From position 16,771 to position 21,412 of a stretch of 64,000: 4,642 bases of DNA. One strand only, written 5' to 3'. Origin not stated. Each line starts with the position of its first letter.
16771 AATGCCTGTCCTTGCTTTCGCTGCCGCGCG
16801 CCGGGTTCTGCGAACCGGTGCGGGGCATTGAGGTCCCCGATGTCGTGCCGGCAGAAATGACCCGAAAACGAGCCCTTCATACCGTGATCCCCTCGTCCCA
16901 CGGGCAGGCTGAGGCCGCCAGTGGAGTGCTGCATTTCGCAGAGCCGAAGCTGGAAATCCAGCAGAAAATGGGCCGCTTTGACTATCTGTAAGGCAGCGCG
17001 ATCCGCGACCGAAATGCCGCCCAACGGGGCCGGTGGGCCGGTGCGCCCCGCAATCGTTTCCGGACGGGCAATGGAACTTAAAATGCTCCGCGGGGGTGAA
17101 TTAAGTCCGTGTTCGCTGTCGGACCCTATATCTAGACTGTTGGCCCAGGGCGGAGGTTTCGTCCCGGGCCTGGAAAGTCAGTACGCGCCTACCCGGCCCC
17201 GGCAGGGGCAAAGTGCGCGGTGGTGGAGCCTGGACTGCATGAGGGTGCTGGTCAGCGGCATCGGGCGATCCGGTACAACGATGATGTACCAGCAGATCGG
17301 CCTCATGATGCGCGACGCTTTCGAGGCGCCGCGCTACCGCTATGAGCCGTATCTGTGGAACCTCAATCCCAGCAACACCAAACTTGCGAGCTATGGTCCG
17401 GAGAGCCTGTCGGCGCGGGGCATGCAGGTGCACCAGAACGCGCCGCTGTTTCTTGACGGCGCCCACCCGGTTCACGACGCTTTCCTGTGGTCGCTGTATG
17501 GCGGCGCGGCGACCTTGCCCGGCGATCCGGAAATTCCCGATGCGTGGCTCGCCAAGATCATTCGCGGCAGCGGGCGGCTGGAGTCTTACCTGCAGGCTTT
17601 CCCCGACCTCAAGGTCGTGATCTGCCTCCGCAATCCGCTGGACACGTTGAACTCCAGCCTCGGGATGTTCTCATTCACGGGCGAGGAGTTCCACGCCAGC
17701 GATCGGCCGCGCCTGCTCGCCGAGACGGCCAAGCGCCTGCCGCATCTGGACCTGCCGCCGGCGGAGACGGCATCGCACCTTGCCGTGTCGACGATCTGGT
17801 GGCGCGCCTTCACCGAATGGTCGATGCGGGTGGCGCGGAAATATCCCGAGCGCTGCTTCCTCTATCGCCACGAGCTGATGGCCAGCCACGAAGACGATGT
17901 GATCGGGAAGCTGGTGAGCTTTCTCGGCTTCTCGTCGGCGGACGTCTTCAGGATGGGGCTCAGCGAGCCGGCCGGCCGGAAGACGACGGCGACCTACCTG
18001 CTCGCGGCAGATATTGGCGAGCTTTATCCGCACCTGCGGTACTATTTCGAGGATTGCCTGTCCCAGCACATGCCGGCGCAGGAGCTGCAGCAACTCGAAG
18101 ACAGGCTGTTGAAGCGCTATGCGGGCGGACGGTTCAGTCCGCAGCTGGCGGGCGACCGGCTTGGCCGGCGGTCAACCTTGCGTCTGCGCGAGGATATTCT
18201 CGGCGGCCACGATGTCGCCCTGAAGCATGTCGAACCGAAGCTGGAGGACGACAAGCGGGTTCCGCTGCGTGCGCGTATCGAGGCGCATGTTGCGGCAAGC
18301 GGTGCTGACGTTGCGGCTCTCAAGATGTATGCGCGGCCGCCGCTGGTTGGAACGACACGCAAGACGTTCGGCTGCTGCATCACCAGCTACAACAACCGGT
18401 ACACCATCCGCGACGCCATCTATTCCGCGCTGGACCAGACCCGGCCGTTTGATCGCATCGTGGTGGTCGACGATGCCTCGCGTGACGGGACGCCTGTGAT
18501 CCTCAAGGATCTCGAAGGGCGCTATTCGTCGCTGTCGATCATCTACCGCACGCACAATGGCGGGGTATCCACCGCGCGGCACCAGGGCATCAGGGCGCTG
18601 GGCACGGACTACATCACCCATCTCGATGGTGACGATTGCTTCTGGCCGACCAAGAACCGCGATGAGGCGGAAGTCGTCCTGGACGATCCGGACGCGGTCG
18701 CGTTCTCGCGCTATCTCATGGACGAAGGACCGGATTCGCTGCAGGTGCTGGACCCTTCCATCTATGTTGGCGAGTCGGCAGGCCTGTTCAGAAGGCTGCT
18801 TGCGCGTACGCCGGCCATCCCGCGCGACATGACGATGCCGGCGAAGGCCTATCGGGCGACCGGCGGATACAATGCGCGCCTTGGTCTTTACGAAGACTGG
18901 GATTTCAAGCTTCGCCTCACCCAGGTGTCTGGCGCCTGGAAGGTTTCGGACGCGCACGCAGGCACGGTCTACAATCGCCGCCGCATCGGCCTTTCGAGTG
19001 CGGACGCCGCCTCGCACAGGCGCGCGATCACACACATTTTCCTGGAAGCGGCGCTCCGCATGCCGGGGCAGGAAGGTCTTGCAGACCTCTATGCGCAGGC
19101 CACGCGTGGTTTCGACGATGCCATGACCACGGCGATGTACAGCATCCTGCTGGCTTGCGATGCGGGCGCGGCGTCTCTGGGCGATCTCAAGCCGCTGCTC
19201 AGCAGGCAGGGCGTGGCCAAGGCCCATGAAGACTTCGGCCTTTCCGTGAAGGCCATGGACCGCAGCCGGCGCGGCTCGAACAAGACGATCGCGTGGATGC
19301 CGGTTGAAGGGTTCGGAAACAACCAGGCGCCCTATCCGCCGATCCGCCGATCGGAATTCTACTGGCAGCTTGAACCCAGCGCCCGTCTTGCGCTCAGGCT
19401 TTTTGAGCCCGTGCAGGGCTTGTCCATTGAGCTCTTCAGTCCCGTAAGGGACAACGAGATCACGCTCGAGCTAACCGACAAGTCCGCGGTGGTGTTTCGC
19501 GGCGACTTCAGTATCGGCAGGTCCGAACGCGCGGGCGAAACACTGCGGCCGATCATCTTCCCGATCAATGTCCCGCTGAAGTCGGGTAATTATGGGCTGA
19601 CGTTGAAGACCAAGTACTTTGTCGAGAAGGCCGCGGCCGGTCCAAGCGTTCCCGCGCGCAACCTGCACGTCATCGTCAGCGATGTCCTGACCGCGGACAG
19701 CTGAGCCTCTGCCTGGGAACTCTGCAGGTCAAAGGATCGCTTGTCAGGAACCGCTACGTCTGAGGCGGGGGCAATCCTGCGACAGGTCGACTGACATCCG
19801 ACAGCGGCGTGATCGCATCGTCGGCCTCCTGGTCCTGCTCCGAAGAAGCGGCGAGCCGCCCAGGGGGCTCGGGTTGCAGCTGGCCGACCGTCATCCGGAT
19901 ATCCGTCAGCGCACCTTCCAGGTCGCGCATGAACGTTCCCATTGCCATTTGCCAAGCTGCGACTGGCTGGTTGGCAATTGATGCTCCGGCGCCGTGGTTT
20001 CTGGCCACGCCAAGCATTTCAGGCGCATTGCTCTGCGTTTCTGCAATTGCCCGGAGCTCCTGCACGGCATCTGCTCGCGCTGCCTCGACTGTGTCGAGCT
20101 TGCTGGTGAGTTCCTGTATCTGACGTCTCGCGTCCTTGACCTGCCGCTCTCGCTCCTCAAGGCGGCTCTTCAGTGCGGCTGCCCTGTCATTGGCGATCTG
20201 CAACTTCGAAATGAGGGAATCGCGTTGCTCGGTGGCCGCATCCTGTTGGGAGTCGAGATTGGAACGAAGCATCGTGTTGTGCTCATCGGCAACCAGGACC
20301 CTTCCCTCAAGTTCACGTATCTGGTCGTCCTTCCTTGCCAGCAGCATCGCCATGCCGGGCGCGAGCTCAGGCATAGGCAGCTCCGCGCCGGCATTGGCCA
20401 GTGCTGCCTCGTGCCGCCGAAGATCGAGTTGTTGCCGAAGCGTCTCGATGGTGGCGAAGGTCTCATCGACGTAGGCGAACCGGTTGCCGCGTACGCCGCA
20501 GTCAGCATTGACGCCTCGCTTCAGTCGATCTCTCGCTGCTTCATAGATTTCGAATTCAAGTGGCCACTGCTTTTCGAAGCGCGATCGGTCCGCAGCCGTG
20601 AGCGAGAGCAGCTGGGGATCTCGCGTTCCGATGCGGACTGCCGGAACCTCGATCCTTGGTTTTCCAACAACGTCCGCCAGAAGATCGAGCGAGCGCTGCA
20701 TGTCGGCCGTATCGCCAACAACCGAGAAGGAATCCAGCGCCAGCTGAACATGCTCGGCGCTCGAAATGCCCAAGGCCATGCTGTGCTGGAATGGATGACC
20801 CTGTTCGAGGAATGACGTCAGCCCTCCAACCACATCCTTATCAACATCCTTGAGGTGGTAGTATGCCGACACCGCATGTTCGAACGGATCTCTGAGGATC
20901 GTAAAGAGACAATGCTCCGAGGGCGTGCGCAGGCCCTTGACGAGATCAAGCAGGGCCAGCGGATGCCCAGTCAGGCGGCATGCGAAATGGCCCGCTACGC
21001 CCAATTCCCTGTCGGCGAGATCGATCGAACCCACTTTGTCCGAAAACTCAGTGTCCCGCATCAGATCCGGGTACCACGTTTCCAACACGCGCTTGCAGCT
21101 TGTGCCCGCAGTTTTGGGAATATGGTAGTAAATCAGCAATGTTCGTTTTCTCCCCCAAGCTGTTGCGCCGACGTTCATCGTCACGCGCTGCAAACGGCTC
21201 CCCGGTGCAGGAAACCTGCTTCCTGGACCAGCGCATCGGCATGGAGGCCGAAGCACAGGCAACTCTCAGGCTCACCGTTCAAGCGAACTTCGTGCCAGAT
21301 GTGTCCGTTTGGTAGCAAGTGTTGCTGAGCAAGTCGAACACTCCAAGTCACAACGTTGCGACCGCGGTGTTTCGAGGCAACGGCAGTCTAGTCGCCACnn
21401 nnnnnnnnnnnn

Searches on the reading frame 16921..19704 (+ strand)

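Call 45: search_protein_families(library=pfam, proteins=[window:16921-19704:+], max_evalue=0.0001)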
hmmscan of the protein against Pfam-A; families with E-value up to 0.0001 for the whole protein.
window:16921-19704:+ (927 aa): 3 families
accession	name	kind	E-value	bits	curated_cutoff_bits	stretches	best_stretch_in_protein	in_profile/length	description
PF00535.33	Glycos_transf_2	-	1.7e-22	80.6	23.3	1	486-604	3-122/168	Glycosyl transferase family 2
PF13469.12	Sulfotransfer_3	-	1.2e-07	32.6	27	1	109-270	2-155/216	Sulfotransferase family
PF00685.33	Sulfotransfer_1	-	5.9e-05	23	22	0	228-338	89-182/255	Sulfotransferase domain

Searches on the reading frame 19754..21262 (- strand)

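Call 45: search_protein_families(library=pfam, proteins=[window:19754-21262:-], max_evalue=0.0001)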
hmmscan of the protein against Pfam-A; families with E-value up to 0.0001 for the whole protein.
window:19754-21262:- (502 aa): 0 families

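Call 75: search_protein_families(library=pfam, proteins=[window:19754-21262:-], max_evalue=1)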
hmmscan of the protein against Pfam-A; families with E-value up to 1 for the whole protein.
window:19754-21262:- (502 aa): 17 families
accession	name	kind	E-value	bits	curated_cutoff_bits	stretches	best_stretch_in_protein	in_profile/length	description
PF03567.20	Sulfotransfer_2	-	0.00052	20.7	22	1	41-136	9-100/252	Sulfotransferase family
PF17675.6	APG6_N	-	0.0071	17.2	45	1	331-410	9-90/132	Apg6 coiled-coil region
PF11932.13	DUF3450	-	0.017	14.9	32.6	1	332-405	31-104/241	Protein of unknown function (DUF3450)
PF00261.25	Tropomyosin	-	0.025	14.4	38.6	1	311-408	144-237/242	Tropomyosin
PF16808.10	PKcGMP_CC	-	0.043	13.8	35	1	308-337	3-32/35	Coiled-coil N-terminus of cGMP-dependent protein kinase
PF05859.17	Mis12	-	0.045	13.9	25.7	1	327-399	101-167/231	Mis12 protein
PF05278.17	PEARLI-4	-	0.067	13.3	29.9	1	339-398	152-211/234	Arabidopsis phospholipase-like protein (PEARLI 4)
PF19111.5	DUF5798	-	0.085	13.5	27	1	353-410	9-66/89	Family of unknown function (DUF5798)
PF06810.17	Phage_scaffold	-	0.1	13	35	1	342-405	11-70/170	Phage capsid assembly scaffolding protein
PF24627.1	PUMA_CC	-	0.16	12.5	30.1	1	350-407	6-63/74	PUMA coiled-coil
PF14932.11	HAUS-augmin3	-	0.16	11.8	29.4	1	333-407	89-163/260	HAUS augmin-like complex subunit 3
PF13949.11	ALIX_LYPXL_bnd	-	0.2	11.3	30.8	1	314-418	80-178/295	ALIX V-shaped domain binding to HIV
PF07195.17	FliD_C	-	0.25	11.2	25.4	1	325-390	170-235/236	Flagellar hook-associated protein 2 C-terminus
PF17078.10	SHE3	-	0.28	11.3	30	1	334-398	27-91/228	SWI5-dependent HO expression protein 3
PF00170.26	bZIP_1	-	0.32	11.6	27.6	1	310-341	23-54/64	bZIP transcription factor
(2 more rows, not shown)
